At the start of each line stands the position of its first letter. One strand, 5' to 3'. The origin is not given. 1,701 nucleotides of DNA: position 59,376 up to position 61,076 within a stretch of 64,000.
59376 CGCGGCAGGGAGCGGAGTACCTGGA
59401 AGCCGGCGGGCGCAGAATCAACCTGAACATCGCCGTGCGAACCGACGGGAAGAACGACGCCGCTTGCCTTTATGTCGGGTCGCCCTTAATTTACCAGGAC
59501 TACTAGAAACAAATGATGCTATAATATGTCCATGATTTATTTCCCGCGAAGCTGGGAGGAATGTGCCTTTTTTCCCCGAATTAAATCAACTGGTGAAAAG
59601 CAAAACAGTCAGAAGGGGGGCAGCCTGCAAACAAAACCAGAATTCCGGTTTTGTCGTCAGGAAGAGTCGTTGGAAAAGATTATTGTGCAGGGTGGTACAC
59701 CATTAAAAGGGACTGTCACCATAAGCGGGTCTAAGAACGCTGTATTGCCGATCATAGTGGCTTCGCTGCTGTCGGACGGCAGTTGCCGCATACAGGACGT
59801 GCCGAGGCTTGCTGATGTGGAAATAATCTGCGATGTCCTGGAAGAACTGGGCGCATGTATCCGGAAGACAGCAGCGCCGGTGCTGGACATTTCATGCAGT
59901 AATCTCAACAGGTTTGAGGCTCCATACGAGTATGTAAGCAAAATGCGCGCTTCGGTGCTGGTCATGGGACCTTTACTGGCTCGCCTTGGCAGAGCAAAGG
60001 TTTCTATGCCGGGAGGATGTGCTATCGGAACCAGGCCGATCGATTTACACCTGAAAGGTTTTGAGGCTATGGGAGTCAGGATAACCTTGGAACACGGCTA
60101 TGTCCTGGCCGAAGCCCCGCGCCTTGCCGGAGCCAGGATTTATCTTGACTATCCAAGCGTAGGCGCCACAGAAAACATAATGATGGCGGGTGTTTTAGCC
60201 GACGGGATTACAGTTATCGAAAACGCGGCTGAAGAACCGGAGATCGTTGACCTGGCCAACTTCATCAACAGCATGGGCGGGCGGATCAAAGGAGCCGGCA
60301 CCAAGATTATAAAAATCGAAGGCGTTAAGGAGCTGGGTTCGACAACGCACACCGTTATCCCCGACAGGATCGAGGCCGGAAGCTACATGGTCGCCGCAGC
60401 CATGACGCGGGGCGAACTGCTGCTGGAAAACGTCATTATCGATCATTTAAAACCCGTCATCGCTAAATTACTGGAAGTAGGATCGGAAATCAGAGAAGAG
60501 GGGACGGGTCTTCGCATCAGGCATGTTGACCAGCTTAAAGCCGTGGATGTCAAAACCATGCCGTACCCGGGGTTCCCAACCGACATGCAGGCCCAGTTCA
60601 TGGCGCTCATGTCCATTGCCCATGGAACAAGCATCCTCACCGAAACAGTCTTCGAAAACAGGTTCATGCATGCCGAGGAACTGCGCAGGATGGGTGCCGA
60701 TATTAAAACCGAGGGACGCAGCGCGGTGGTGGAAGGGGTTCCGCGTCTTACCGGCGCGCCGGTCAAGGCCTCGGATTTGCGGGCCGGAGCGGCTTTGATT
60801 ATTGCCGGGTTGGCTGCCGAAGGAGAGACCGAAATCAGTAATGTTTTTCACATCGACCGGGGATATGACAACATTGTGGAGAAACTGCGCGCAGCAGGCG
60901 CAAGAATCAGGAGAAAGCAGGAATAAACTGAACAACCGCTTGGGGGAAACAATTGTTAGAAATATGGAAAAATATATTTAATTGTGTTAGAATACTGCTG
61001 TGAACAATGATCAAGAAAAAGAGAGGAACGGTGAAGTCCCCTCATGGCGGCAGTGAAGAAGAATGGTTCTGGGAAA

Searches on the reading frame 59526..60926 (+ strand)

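Call 46: search_protein_families(library=pfam, proteins=[window:59526-60926:+], max_evalue=1e-8)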
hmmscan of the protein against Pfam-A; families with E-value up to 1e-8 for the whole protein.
window:59526-60926:+ (466 aa): 1 family
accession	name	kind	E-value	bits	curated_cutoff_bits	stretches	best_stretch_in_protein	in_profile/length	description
PF00275.25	EPSP_synthase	-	1.6e-115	386.6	22.8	1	54-454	1-417/417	EPSP synthase (3-phosphoshikimate 1-carboxyvinyltransferase)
